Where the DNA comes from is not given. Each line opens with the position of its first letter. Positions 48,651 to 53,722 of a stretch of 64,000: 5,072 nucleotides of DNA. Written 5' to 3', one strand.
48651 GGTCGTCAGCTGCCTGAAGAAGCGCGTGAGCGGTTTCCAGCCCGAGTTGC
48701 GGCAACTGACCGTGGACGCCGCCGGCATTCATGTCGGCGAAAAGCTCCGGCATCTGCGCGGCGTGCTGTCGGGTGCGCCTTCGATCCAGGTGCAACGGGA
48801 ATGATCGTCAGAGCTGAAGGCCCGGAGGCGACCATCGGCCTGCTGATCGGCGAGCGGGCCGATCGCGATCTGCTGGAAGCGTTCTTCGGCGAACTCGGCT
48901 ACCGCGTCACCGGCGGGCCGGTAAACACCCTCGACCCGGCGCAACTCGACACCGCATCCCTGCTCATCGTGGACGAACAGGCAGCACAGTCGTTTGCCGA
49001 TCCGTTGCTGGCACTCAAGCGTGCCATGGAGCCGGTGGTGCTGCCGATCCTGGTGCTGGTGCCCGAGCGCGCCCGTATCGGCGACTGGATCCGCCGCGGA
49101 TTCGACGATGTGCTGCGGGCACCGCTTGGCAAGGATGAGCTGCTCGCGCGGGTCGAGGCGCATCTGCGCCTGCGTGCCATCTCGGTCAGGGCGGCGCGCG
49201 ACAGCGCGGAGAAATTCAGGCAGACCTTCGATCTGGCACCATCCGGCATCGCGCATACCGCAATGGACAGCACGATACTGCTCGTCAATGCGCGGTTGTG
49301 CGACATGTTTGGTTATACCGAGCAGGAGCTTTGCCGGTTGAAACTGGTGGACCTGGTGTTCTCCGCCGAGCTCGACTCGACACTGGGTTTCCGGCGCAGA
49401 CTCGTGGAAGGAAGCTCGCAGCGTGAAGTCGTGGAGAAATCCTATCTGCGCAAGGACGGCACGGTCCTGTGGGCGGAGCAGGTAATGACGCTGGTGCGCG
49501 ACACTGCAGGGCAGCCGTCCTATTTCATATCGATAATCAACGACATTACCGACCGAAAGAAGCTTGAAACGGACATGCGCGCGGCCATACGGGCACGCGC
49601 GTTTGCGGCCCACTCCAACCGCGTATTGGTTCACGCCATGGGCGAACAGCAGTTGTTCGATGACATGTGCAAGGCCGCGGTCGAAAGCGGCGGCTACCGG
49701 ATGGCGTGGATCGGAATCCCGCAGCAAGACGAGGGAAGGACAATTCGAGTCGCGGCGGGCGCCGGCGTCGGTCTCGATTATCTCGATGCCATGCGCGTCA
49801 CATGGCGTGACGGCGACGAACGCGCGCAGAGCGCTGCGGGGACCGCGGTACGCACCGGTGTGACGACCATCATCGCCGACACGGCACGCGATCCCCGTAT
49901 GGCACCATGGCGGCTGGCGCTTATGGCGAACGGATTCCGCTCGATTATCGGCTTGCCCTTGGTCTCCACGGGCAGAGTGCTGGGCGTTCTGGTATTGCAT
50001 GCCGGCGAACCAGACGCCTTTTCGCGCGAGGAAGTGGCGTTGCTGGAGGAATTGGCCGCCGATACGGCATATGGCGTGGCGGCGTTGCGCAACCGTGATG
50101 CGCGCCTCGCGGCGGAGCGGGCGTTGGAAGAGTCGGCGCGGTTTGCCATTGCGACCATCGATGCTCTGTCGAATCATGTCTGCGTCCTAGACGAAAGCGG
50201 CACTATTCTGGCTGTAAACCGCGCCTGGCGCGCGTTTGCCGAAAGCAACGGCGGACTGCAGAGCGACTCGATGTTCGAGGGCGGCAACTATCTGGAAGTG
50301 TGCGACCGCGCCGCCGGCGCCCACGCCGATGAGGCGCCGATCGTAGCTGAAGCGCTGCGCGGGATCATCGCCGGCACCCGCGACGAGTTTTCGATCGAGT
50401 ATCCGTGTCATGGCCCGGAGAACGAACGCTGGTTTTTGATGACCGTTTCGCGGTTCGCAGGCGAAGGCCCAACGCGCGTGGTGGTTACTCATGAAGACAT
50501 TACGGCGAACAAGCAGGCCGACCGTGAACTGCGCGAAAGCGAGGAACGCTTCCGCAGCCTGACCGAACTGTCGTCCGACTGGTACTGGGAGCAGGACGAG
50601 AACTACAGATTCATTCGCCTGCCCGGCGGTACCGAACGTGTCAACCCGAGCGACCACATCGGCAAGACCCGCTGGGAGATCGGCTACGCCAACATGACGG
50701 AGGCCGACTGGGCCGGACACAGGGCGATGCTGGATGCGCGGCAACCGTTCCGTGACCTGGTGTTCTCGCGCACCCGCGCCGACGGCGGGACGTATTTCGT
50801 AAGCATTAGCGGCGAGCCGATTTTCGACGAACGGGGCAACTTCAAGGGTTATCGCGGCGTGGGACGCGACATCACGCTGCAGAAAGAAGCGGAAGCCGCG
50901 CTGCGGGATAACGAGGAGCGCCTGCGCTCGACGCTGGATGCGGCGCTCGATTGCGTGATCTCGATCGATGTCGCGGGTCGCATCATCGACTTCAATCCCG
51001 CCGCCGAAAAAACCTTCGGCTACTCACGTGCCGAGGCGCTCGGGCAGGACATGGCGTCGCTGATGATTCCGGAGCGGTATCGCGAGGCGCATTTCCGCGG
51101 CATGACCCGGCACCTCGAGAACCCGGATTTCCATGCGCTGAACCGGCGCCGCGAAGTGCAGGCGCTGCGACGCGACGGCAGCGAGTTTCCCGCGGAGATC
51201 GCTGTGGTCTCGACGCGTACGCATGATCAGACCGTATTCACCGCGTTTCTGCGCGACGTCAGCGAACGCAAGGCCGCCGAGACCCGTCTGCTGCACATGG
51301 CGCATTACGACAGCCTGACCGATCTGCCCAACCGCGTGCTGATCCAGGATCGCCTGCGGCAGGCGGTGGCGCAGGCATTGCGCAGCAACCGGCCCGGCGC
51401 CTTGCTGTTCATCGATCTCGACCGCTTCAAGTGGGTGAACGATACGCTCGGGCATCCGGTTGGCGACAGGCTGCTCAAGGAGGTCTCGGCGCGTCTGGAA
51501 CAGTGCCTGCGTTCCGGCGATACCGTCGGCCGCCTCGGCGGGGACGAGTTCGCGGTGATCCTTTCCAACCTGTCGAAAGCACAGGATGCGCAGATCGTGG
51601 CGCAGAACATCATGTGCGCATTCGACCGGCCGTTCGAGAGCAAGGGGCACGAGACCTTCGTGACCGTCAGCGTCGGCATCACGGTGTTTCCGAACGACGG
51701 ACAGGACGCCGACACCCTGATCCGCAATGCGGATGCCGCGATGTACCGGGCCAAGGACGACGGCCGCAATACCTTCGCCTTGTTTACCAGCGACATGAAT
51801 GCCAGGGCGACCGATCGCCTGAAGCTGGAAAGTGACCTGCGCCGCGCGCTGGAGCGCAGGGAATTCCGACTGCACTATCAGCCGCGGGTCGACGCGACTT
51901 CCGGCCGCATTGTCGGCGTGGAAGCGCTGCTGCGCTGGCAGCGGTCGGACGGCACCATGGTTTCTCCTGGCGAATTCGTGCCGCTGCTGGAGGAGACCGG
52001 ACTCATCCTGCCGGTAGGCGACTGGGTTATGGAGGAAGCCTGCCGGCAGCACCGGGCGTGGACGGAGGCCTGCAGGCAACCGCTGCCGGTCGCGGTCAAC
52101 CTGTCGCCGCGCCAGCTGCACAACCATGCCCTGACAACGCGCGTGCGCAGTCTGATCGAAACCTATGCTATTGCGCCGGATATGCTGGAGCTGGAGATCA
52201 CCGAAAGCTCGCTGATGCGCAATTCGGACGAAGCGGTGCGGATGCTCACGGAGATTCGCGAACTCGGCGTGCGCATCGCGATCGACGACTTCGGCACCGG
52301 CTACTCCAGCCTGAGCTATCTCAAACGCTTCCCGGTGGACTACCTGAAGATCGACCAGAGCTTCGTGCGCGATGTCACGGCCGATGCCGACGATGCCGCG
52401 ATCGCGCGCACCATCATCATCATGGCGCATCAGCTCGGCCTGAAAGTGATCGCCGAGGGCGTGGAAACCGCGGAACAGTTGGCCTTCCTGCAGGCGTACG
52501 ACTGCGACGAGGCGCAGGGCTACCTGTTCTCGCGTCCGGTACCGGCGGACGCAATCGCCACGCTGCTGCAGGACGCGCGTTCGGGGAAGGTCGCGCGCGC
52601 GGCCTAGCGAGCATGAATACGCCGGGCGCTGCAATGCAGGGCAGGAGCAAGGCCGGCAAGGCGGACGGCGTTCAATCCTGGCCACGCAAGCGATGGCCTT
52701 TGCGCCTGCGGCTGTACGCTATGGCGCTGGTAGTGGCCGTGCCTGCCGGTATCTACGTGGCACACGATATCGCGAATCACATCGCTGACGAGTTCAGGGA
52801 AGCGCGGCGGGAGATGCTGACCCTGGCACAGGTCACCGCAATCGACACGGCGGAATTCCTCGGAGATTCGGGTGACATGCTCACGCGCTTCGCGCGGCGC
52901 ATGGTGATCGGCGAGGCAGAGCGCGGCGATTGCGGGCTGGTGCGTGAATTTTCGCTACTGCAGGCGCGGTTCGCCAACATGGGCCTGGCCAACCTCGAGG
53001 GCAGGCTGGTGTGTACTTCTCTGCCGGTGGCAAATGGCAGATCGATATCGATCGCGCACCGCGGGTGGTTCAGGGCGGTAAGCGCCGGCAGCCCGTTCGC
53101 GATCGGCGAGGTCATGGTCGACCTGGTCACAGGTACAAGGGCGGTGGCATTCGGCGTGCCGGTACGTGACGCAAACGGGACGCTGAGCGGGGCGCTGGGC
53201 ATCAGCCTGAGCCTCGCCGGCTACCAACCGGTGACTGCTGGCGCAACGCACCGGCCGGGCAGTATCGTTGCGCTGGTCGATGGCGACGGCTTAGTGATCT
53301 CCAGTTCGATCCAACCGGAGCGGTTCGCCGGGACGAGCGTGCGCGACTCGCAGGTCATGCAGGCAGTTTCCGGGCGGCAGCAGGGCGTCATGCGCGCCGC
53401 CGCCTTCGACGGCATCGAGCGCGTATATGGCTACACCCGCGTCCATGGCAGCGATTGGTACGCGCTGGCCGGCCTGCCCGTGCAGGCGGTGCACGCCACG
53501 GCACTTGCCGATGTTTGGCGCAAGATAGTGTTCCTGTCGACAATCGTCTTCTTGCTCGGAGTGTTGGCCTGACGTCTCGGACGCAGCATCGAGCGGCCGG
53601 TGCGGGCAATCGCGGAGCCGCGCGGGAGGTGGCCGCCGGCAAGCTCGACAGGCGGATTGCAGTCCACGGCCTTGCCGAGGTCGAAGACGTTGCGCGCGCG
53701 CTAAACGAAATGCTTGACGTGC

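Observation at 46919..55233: Kinase-less operon: CheY-like receiver, KaiC-like ATPase and two c-di-GMP enzymes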

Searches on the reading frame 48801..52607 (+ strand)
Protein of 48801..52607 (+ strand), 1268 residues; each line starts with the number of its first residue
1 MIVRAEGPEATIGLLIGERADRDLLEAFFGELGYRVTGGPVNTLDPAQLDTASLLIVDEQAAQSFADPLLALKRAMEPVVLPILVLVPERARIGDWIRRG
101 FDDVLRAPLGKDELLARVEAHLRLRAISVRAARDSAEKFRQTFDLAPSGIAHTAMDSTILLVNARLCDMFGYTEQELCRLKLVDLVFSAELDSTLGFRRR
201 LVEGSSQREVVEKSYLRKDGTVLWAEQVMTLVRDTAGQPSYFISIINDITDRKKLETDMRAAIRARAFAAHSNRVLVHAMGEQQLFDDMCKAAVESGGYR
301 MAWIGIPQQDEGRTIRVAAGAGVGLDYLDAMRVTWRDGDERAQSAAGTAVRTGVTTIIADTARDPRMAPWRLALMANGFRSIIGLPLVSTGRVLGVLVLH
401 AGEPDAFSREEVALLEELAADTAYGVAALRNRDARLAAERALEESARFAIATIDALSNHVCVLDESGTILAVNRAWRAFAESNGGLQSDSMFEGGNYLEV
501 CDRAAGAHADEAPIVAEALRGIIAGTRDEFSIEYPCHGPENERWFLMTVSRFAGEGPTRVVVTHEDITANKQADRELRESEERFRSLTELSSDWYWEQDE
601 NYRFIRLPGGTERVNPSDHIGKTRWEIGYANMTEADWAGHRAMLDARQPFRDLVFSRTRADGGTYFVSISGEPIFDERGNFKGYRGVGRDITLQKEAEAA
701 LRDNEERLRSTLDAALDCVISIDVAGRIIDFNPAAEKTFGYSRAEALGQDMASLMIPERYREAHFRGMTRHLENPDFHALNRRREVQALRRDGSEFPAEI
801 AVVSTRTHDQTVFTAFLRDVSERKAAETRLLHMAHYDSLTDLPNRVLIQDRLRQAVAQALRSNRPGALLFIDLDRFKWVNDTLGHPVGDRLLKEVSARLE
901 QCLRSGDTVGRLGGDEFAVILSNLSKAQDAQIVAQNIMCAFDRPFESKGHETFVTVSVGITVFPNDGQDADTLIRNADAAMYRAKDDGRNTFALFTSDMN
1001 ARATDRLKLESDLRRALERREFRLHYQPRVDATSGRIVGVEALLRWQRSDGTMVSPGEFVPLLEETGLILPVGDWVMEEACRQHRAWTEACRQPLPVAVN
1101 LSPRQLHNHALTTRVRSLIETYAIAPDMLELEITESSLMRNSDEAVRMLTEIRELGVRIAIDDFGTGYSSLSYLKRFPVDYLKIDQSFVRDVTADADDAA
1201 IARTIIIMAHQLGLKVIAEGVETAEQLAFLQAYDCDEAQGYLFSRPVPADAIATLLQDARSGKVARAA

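Call 8: search_protein_families(library=pfam, proteins=[window:48801-52607:+], max_evalue=0.01)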
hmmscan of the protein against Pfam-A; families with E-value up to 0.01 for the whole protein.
window:48801-52607:+ (1268 aa): 11 families
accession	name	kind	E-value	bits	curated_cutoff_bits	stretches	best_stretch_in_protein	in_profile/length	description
PF00563.25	EAL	-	1.8e-80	270.1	31.3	1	1012-1246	3-236/236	EAL domain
PF00990.26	GGDEF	-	6.4e-53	179.3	23.8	1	834-990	1-160/161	Diguanylate cyclase, GGDEF domain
PF13426.13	PAS_9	-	1.8e-38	131.4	27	3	717-822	2-103/103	PAS domain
PF00989.32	PAS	-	2.8e-34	117.9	22.6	2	706-820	1-113/113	PAS fold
PF08448.16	PAS_4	-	3.4e-20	72.8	23.1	3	712-824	1-109/110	PAS fold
PF13185.12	GAF_2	-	1.2e-19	71.3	28.6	1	281-423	3-132/136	GAF domain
PF13188.13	PAS_8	-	6.9e-19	67.5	21.8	2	137-182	1-47/65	PAS domain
PF08447.18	PAS_3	-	2.1e-18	66.8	25.6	1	160-245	2-88/89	PAS fold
PF01590.32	GAF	-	1e-14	55.6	22.4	1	329-422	37-129/133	GAF domain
PF13492.12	GAF_3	-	1.5e-07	32.3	27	1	309-425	28-126/129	GAF domain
PF12860.13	PAS_7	-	0.0029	18.2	27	0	454-574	2-114/115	PAS fold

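Call 12: search_protein_families(library=ncbifam, proteins=[window:48801-52607:+], max_evalue=0.001)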
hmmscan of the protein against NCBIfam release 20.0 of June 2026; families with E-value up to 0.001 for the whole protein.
window:48801-52607:+ (1268 aa): 46 families (the best 25 are shown)
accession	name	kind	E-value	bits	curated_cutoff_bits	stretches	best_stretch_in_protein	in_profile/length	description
NF045675.1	PhdiestaseDibA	equivalog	5.2e-185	616.4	980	2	694-1253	63-622/623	phosphodiesterase DibA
NF053781.1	cdiGMPphdstlr2612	equivalog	3.1e-148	495.5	1600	2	658-1257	667-1266/1268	Tlr1612 family c-di-GMP phosphodiesterase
NF007474.0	PRK10060.1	equivalog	8.3e-138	460.4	782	1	718-1261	123-659/663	cyclic di-GMP phosphodiesterase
NF007298.0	PRK09776.1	equivalog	5.1e-135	451.8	1135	2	520-1254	364-1104/1111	diguanylate cyclase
NF008467.0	PRK11359.1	equivalog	1.3e-127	426.9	857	2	823-1262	365-798/800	oxygen-sensing cyclic-di-GMP phosphodiesterase DosP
NF052458.1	PhdiestGepA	equivalog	1.7e-106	357.3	1200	1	814-1252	405-837/840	phosphodiesterase GepA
NF008807.1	PRK11829.1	equivalog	7.7e-94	315.1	733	1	828-1249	236-655/670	biofilm formation regulator HmsP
TIGR00229.1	sensory_box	domain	4.1e-68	227.3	22.9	3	702-830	1-126/126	PAS domain S-box protein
NF007839.0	PRK10551.1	equivalog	4.2e-54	184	461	1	1007-1259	262-513/518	cyclic di-GMP phosphodiesterase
NF007423.1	PRK09966.1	equivalog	4.5e-53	180.5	325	1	825-985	230-390/390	diguanylate cyclase DgcN/YfiN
NF052596.1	RR_EAL_PvrR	equivalog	1.5e-51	175.3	580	1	1008-1260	142-393/398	response regulator cyclic di-GMP phosphodiesterase PvrR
NF045673.1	c-di-GMPRcptLapD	equivalog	5.3e-49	167.1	1020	1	821-1248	222-646/647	cyclic di-GMP receptor LapD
TIGR00254.1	GGDEF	domain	2.7e-44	150.8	37.4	1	832-993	3-165/168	diguanylate cyclase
NF007135.0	PRK09581.1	equivalog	4.4e-40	137.9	474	1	830-992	288-452/457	PleD family two-component system response regulator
NF038266.1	diguan_SiaD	equivalog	1.3e-39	136.2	290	1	827-991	87-251/252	biofilm regulation diguanylate cyclase SiaD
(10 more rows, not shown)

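Call 80: find_encoding_contigs(protein=window:48801-52604:+, flank=6000, max_places=4)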
Protein window:48801-52604:+ (1268 aa): no gene with exactly this product is on record in the collection.

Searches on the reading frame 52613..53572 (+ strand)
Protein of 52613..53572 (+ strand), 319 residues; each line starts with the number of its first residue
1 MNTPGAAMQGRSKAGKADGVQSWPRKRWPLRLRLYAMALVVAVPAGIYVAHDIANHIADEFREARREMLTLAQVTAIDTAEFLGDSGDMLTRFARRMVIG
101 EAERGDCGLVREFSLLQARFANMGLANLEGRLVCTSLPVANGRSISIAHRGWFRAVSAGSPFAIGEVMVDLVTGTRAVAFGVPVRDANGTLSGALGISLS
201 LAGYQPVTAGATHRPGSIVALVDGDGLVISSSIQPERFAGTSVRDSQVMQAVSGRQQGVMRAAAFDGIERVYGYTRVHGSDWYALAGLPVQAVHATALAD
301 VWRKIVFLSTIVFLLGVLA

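Call 8: search_protein_families(library=pfam, proteins=[window:52613-53572:+], max_evalue=0.01)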
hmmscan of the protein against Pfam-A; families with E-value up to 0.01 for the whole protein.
window:52613-53572:+ (319 aa): 1 family
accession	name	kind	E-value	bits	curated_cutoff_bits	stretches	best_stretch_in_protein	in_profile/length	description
PF02743.24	dCache_1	-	2.5e-15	57.1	45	1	49-283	14-236/240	Cache domain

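Call 12: search_protein_families(library=ncbifam, proteins=[window:52613-53572:+], max_evalue=0.001)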
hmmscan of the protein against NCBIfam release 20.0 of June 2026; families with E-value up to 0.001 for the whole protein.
window:52613-53572:+ (319 aa): 1 family
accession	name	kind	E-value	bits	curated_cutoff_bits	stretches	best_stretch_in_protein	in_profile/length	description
NF051872.1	HisKinPhyk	equivalog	3.6e-13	48.9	750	1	64-299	26-254/537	sensor histidine kinase PhyK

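Call 79: find_encoding_contigs(protein=window:52613-53569:+, flank=3000, max_places=4)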
Protein window:52613-53569:+ (319 aa): no gene with exactly this product is on record in the collection.
